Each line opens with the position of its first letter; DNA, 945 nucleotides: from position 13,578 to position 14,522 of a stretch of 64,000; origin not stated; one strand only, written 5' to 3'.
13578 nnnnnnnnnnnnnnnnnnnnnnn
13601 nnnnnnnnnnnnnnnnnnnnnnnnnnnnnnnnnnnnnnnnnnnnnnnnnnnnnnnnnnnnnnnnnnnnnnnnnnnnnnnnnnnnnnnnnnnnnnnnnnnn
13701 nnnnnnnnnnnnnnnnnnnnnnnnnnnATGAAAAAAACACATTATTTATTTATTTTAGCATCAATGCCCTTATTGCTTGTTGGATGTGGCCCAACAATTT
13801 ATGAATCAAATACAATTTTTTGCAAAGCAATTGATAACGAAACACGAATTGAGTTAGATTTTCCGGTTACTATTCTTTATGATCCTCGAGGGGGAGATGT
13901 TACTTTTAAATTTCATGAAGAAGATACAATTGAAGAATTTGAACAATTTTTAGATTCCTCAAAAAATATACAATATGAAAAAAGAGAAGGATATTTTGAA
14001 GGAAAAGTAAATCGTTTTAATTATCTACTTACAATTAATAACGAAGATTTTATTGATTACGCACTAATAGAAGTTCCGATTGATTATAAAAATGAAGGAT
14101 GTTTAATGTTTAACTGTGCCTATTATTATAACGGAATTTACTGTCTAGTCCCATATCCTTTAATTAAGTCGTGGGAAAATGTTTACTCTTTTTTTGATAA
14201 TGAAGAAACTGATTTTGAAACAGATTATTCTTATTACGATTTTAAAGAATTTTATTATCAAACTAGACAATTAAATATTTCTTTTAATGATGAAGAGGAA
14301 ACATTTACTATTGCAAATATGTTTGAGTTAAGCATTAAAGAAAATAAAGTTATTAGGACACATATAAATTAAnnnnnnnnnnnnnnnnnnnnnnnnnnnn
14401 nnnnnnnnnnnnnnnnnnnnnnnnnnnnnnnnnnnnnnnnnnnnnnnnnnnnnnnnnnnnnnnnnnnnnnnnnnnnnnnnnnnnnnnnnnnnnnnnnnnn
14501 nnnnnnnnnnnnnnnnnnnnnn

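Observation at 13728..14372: Lipoprotein encoded 1 nt after the protease stop: a candidate novel membrane-anchored C10 protease inhibitor or immunity protein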

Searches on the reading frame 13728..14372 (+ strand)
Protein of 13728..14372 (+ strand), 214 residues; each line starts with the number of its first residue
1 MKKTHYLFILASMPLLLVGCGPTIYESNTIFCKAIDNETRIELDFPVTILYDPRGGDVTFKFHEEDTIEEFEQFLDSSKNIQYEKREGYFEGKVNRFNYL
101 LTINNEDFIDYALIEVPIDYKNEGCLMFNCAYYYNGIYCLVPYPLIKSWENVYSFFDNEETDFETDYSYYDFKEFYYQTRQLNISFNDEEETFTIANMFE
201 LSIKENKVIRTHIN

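Call 3: search_protein_families(library=pfam, proteins=[window:13728-14372:+], max_evalue=1)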
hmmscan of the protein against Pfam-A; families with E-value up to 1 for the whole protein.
window:13728-14372:+ (214 aa): 0 families

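Call 4: search_protein_families(library=ncbifam, proteins=[window:13728-14372:+], max_evalue=1)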
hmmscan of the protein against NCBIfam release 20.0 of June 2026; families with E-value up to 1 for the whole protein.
window:13728-14372:+ (214 aa): 1 family
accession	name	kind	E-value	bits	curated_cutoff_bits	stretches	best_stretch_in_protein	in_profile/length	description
NF047847.2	SS_mature_LptM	equivalog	0.037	14.1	27.7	1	1-21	1-21/31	LPS translocon maturation chaperone LptM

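Call 5: search_solved_structures(query=window:13728-14372:+, max_evalue=10)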
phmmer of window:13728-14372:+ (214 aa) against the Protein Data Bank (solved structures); distinct sequences matched with E-value up to 10: 3.
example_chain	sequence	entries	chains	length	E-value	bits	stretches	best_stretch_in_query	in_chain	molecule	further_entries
4z4p_A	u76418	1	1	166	0.21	14.3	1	82-130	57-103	Histone-lysine N-methyltransferase 2D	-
5j5p_A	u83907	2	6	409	0.79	12.5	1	37-112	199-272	DNA topoisomerase 4 subunit B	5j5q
4juo_C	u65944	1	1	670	1.5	11.6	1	37-111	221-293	DNA topoisomerase 4 subunit B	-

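Call 7: find_homologous_proteins(query=window:13728-14372:+, max_evalue=0.01)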
Query window:13728-14372:+ (214 aa): 1 proteins with E <= 0.01 among 45 candidates.
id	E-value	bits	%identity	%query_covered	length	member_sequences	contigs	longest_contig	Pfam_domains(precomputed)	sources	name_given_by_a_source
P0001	1.6e-139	481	99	100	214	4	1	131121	-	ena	-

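Call 12: find_encoding_contigs(protein=P0001, flank=10000)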
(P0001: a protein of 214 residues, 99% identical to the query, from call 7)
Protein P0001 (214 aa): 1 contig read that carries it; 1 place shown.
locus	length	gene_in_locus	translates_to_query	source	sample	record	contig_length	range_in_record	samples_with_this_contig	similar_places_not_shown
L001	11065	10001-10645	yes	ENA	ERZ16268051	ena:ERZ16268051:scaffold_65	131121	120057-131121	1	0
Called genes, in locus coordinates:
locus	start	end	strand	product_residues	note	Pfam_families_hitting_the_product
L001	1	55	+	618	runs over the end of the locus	PF01807:Zn_ribbon_DnaG, PF08275:DNAG_N, PF01751:Toprim (weak), PF13155:Toprim_2, PF13662:Toprim_4, PF10410:DnaB_bind (weak)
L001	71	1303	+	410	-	PF00140:Sigma70_r1_2, PF04542:Sigma70_r2, PF04539:Sigma70_r3, PF04545:Sigma70_r4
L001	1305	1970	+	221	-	PF12847:Methyltransf_18, PF04816:TrmK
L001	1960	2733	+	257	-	PF01784:DUF34_NIF3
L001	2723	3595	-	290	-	PF02401:LYTB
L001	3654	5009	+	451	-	PF00270:DEAD, PF04851:ResIII, PF00271:Helicase_C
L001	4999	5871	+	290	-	PF01261:AP_endonuc_2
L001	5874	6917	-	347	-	PF04551:GcpE, PF26540:GcpE_C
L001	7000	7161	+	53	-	PF00471:Ribosomal_L33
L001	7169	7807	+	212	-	PF23023:Anti-Pycsar_Apyc1, PF00753:Lactamase_B, PF19583:ODP (weak)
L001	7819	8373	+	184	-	PF08207:EFP_N, PF01132:EFP, PF09285:Elong-fact-P_C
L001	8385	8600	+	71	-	PF03672:UPF0154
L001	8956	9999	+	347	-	-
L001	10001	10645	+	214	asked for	-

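Call 20: predict_structure(protein=window:13728-14372:+)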
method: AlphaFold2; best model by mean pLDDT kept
length: 214 residues; sequences in the alignment: 1
mean_pLDDT: 38.4   pTM: 0.32
mean pLDDT of the five models: 38.4, 35.5, 34.7, 30.1, 28.8
residues with pLDDT >= 90: 0; 70-90: 0; 50-70: 38; < 50: 176
segments of 3 or more residues with pLDDT < 50: 1-29, 35-43, 50-59, 77-81, 93-214
pLDDT, mean of each block of 10 residues (from residue 1): 35 39 42 46 50 41 54 49 56 39 30 34 34 38 35 31 25 32 37 34 32 24
secondary structure, 60 per line:
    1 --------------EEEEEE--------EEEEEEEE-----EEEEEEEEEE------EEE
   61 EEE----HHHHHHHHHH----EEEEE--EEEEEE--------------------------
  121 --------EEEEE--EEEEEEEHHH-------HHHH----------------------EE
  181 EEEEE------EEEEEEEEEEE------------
elements in order: E15-20 E29-36 E42-51 E58-63 H68-77 E82-86 E89-94 E129-133 E136-142 H153-156 E179-185 E192-202

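Call 21: search_protein_representatives(protein=window:13728-14372:+)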
Query: 214 residues. Proteins with E-value up to 0.001 (for the whole library): 4; up to 1e-10: 1; up to 1e-30: 1. The best 4 are listed.
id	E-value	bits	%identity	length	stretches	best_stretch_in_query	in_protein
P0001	5.1e-140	480.5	99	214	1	1-214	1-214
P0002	1.1e-10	57.8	28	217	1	14-207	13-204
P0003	4.4e-06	42.8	26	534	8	44-81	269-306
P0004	7.5e-06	42.0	33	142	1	5-116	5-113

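Call 24: find_encoding_contigs(protein=P0002, flank=8000)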
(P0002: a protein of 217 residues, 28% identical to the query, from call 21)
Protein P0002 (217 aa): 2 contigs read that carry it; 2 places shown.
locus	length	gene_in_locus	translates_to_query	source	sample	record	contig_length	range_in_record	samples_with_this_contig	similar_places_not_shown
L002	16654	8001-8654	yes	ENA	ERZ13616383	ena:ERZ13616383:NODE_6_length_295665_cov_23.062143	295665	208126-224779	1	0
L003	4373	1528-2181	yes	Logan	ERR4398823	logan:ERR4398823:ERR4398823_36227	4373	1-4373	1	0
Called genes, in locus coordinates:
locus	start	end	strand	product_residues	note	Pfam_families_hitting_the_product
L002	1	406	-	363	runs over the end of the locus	PF09335:VTT_dom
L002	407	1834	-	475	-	PF00206:Lyase_1, PF10397:ADSL_C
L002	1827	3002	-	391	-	PF02595:Gly_kinase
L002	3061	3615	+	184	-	-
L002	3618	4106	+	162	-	PF03167:UDG (weak)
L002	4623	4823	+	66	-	-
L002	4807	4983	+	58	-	-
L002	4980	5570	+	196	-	PF10926:DUF2800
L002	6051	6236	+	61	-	-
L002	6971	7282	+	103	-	-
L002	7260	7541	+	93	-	-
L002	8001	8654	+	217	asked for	-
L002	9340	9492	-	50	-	PF00126:HTH_1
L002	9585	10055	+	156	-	PF12682:Flavodoxin_4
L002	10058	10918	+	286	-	PF00248:Aldo_ket_red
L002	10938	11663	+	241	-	PF12682:Flavodoxin_4, PF12724:Flavodoxin_5 (faint)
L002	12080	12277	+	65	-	-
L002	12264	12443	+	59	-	-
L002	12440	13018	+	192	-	-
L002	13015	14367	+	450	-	PF06418:CTP_synth_N, PF00117:GATase, PF07722:Peptidase_C26 (faint)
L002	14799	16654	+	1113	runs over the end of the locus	PF01915:Glyco_hydro_3_C, PF14310:Fn3-like, PF00933:Glyco_hydro_3, PF05345:He_PIG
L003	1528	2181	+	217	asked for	-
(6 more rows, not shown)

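Call 25: find_encoding_contigs(protein=P0004, flank=8000)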
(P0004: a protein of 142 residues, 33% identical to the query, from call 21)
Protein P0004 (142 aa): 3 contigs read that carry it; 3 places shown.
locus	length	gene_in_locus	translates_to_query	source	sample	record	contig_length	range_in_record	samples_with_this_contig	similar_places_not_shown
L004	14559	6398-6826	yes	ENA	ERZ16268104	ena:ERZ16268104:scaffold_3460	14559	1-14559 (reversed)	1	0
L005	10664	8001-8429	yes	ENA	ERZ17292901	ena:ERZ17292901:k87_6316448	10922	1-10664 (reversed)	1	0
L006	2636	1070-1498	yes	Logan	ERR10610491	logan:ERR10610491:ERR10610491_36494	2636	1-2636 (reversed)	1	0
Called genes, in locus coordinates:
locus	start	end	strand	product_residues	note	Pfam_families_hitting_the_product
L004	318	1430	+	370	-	PF04018:VCA0040-like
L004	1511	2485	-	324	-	PF01545:Cation_efflux, PF16916:ZT_dimer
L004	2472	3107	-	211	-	PF04263:TPK_catalytic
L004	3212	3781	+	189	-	-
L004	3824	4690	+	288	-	PF00288:GHMP_kinases_N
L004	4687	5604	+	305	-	PF20434:BD-FAE, PF07859:Abhydrolase_3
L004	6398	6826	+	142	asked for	-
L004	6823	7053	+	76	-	-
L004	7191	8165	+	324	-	PF13793:Pribosyltran_N, PF00156:Pribosyltran, PF14572:Pribosyl_synth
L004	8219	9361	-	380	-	-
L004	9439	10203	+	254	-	PF00005:ABC_tran, PF13304:AAA_21 (faint)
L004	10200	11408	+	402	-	PF12679:ABC2_membrane_2, PF12698:ABC2_membrane_3, PF01061:ABC2_membrane, PF12730:ABC2_membrane_4 (weak)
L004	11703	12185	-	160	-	-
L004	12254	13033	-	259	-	-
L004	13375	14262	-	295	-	PF02645:DegV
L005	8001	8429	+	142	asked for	-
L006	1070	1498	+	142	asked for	-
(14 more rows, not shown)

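Call 30: find_homologous_proteins(query=A3, max_evalue=1)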
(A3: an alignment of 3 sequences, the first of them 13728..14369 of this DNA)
Query A3 (3 sequences) (214 aa, profile of the alignment): 4 proteins with E <= 1 among 1152 candidates.
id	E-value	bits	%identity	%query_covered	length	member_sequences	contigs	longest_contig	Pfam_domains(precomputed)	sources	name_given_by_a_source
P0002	1.1e-100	354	27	91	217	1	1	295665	-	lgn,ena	-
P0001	2.6e-99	349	99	100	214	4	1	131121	-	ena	-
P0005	6.6e-83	296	28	97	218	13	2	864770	-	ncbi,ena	-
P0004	4.3e-54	201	32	51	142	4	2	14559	-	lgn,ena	-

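Call 31: find_encoding_contigs(protein=P0005, flank=8000)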
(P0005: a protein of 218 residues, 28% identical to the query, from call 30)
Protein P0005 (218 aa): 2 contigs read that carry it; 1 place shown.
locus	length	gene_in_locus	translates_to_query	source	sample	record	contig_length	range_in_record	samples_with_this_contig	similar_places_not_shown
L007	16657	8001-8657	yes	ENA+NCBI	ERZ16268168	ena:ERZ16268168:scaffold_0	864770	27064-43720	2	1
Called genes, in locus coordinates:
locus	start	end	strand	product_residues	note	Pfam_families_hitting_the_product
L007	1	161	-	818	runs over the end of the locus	PF00933:Glyco_hydro_3, PF01915:Glyco_hydro_3_C, PF14310:Fn3-like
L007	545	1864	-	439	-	PF14501:HATPase_c_5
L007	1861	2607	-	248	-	PF00072:Response_reg, PF04397:LytTR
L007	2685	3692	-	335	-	PF00535:Glycos_transf_2, PF13641:Glyco_tranf_2_3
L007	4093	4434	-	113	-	PF01187:MIF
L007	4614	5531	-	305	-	PF04138:GtrA_DPMS_TM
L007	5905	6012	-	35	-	-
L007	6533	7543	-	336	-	PF03811:Zn_ribbon_InsA (weak)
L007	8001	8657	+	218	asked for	-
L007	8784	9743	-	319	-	PF06541:ABC_trans_CmpB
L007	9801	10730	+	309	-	PF00551:Formyl_trans_N, PF02911:Formyl_trans_C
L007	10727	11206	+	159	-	PF04073:tRNA_edit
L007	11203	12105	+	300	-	PF00248:Aldo_ket_red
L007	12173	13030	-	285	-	PF01116:F_bP_aldolase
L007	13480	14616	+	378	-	PF02608:Bmp, PF13407:Peripla_BP_4 (faint)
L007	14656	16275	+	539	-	PF00005:ABC_tran, PF13304:AAA_21 (faint), PF00005:ABC_tran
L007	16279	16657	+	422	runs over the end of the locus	PF02653:BPD_transp_2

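Call 33: list_cluster_members(proteins=[P0005, P0001, P0002])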
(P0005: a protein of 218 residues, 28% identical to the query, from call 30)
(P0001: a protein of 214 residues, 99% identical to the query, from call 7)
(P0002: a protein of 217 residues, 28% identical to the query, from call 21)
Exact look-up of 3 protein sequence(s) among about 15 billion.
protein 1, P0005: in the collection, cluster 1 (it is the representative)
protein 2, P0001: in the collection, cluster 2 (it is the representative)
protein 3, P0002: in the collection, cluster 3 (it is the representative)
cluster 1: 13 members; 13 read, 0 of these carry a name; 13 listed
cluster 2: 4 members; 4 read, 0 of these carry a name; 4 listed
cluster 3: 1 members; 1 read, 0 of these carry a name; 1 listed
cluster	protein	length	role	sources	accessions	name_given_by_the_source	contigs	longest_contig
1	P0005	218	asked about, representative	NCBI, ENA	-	-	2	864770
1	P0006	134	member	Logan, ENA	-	-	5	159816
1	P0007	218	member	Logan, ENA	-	-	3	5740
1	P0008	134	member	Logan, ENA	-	-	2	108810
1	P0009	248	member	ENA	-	-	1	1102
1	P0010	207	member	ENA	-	-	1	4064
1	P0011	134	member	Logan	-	-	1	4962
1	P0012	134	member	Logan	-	-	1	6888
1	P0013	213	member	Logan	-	-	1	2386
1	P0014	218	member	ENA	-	-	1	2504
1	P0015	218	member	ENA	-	-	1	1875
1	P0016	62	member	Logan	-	-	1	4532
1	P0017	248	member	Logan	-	-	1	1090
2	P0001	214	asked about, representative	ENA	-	-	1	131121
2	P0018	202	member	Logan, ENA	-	-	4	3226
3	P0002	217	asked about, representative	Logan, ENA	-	-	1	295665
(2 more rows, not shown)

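Call 52: search_solved_structures(query=A5, max_evalue=10)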
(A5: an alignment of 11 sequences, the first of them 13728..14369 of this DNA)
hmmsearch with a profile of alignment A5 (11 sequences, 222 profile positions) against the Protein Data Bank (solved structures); distinct sequences matched with E-value up to 10: 4.
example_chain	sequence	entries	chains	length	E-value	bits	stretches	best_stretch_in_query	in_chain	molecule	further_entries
2een_A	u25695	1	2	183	0.027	17.2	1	32-93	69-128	Hypothetical protein PH1819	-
7xjy_A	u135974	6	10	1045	0.48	13.1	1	166-207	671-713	Glycine--tRNA ligase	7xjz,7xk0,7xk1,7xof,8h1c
5uly_A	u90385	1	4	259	0.94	12.1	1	103-155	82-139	Protocadherin-15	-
6mfo_A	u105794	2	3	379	1.6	11.4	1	102-155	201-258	Protocadherin-15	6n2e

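Call 54: search_protein_families(library=pfam, alignment_id=A5, max_evalue=1)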
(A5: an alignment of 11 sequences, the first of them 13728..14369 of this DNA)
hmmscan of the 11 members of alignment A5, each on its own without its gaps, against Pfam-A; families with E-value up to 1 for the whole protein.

A. member 1, window:13728-14369:+ (214 aa): 0 families

B. families by the number of members that match (of 11 scanned): 4 families
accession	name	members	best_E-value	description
PF03523.18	Macscav_rec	1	0.17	Macrophage scavenger receptor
PF16479.10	DUF5056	1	0.24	Domain of unknown function (DUF5056)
PF13905.12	Thioredoxin_8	1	0.34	Thioredoxin-like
PF04481.18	DUF561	1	0.37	Protein of unknown function (DUF561)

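Call 61: predict_structure(alignment_id=A6)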
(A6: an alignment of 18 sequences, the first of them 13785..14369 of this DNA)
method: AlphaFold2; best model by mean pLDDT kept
length: 195 residues; sequences in the alignment: 18
mean_pLDDT: 88.5   pTM: 0.85
mean pLDDT of the five models: 88.5, 88.1, 87.9, 87.2, 86.6
residues with pLDDT >= 90: 126; 70-90: 51; 50-70: 17; < 50: 1
segments of 3 or more residues with pLDDT < 50: none
pLDDT, mean of each block of 10 residues (from residue 1): 80 90 95 78 94 95 93 91 94 95 92 84 89 66 85 96 92 90 90 77
secondary structure, 60 per line:
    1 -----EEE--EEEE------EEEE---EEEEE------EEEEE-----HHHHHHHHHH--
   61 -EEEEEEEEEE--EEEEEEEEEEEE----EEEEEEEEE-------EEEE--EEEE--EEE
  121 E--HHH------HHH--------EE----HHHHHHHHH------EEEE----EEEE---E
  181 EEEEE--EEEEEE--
elements in order: E6-8 E11-14 E21-24 E28-32 E39-43 H49-58 E62-71 E74-85 E90-98 E106-109 E112-115 E118-121 H150-158 E165-168 E173-176 E180-185 E188-193

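Call 65: fold_search(model_id=the predicted structure, library=pdb)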
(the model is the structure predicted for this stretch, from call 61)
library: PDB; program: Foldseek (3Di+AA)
matches with E <= 10: 634; with E <= 0.001: 0
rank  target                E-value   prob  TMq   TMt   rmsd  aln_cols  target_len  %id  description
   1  6e8a_A                3.0e-02  0.66  0.23  0.29  10.5       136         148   12  Crystal structure of DcrB from Salmonella enterica at 1.92 Angstroms resolution (released 2018-10-31)
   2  9grx_0                2.1e-01  0.51  0.25  0.30  12.8       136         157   13  NDH-PSI-LHCI supercomplex from S. oleracea (released 2025-02-12)
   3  4q9t_B                2.1e-01  0.15  0.23  0.13  16.6       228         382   10  Crystal structure of Vanderwaltozyma polyspora Nup133 Beta-propeller domain (released 2014-06-04)
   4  6e5d                  2.2e-01  0.28  0.21  0.23  10.4       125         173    8  Crystal structure of LpqN involved in cell envelope biogenesis of Mycobacterium tuberculosis (released 2019-07-24)
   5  6e8a_B                2.4e-01  0.25  0.21  0.27  10.6       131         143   11  Crystal structure of DcrB from Salmonella enterica at 1.92 Angstroms resolution (released 2018-10-31)
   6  6xrf_A                4.0e-01  0.33  0.25  0.33   8.8       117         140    8  EagT6 Tse6 NT complex (released 2020-12-30)
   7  5h7z_B                4.3e-01  0.35  0.25  0.17  13.0       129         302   12  Apo structure of immunity protein TplEi of T6SS from Pseudomonas aeruginosa (released 2017-10-04)
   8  4q9t_A                4.3e-01  0.16  0.26  0.15  16.5       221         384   10  Crystal structure of Vanderwaltozyma polyspora Nup133 Beta-propeller domain (released 2014-06-04)
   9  6xrf_H                4.7e-01  0.33  0.26  0.32   8.2       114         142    7  EagT6 Tse6 NT complex (released 2020-12-30)
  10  4pws                  5.6e-01  0.16  0.22  0.24  10.2       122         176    9  Crystal structure of secreted proline rich antigen MTC28 (Rv0040c) at 2.15 A with bound chloride from Mycobacterium tube (released 2015-03-25)
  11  7r4i_C                5.9e-01  0.07  0.13  0.03  16.4       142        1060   10  The SARS-CoV-2 spike in complex with the 2.15 neutralizing nanobody (released 2022-06-08)
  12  9hcj_R0               6.9e-01  0.16  0.19  0.03  17.9       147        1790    5  D. discoideum nuclear pore complex (released 2024-12-25)
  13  8chv_B                6.9e-01  0.12  0.18  0.22  13.0       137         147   11  Crystal structure of human PURA (fragment Glu57-Glu212, PUR repeat I and II) R140P mutant (released 2024-02-21)
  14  2l1t_MODEL_1_A        7.3e-01  0.15  0.19  0.27  10.7       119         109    4  Solution Structure of the N-terminal Domain of NP_954075.1 (released 2010-08-18)
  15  3fyf_B                7.3e-01  0.13  0.18  0.20  14.4       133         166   11  Crystal structure of uncharacterized protein bvu_3222 from bacteroides vulgatus (released 2009-02-10)
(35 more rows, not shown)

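Call 72: fold_search(model_id=the predicted structure, library=viral)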
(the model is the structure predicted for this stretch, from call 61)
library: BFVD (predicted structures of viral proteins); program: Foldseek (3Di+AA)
matches with E <= 10: 575; with E <= 0.001: 0
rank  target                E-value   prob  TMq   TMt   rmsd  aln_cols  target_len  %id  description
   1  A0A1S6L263            7.1e-02  0.21  0.16  0.15  13.5       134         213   13  (no name in the UniProt tables at hand)
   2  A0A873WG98            1.5e-01  0.23  0.18  0.22  14.4       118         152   13  Uncharacterized protein [Klebsiella phage Miami]
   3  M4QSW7                3.2e-01  0.11  0.15  0.16  18.0       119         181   12  (no name in the UniProt tables at hand)
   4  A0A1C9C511            3.7e-01  0.16  0.22  0.20  14.2       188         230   12  Putative TATA-box-binding protein [Heterosigma akashiwo virus 01]
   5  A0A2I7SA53            4.4e-01  0.04  0.17  0.11  16.1       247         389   10  (no name in the UniProt tables at hand)
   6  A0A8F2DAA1            5.2e-01  0.07  0.13  0.10  16.8       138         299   12  Major tail protein [Gordonia phage VanLee]
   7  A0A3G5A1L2            6.0e-01  0.23  0.21  0.36  10.7        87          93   20  Uncharacterized protein [Harvfovirus sp.]
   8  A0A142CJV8            6.7e-01  0.04  0.12  0.14  11.3       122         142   11  (no name in the UniProt tables at hand)
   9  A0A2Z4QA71            7.1e-01  0.23  0.20  0.35   6.6        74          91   19  Modifier of suppressor trnas [Klebsiella phage Mineola]
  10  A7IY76                7.1e-01  0.14  0.21  0.28  17.2       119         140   12  Gp5 [Corynebacterium phage P1201]
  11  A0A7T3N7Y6            7.5e-01  0.44  0.24  0.37   5.0        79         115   15  DUF7320 domain-containing protein [Klebsiella phage vB_KpnM_BovinicusUrsus]
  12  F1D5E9                7.5e-01  0.12  0.15  0.18  12.5        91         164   14  (no name in the UniProt tables at hand)
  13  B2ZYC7                7.9e-01  0.23  0.23  0.20   4.6        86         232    9  Uncharacterized protein [Ralstonia phage phiRSL1]
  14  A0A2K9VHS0            7.9e-01  0.03  0.15  0.08  24.6       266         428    8  Tail fiber protein [Pseudomonas phage Littlefix]
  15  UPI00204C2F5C         8.3e-01  0.11  0.17  0.29  10.0       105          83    8  (no name look-up for this kind of identifier)
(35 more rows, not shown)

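Call 84: search_protein_families(library=ncbifam, alignment_id=A6, max_evalue=0.1)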
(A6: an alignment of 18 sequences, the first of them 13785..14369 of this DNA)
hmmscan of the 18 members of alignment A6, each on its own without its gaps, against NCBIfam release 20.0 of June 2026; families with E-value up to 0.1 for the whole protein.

A. member 1, window:13785-14369:+ (195 aa): 1 family
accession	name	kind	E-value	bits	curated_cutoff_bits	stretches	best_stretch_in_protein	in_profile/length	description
NF045587.1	T4P_biogen_EbsA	equivalog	0.037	14.2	33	1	76-114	74-111/118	type IV pilus biogenesis protein EbsA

B. families by the number of members that match (of 18 scanned): 8 families
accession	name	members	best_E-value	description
NF047408.1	SA0632_fam_LP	3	0.0025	SA0632 family lipoprotein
TIGR02801.1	tolR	2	0.0083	protein TolR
NF045587.1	T4P_biogen_EbsA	2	0.035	type IV pilus biogenesis protein EbsA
NF005248.0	PRK06759.1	1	0.0059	RNA polymerase factor sigma-70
TIGR03511.1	GldH_lipo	1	0.015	gliding motility lipoprotein GldH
NF058647.1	lipo_LytA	1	0.021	acidic lipoprotein LytA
NF047847.2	SS_mature_LptM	1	0.037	LPS translocon maturation chaperone LptM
NF009017.0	PRK12355.3-3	1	0.042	type-F conjugative transfer system mating-pair stabilization protein TraN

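Call 85: search_protein_families(library=phrogs, proteins=[window:13728-14372:+], max_evalue=0.01)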
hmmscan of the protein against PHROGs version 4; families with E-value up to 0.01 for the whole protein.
window:13728-14372:+ (214 aa): 0 families
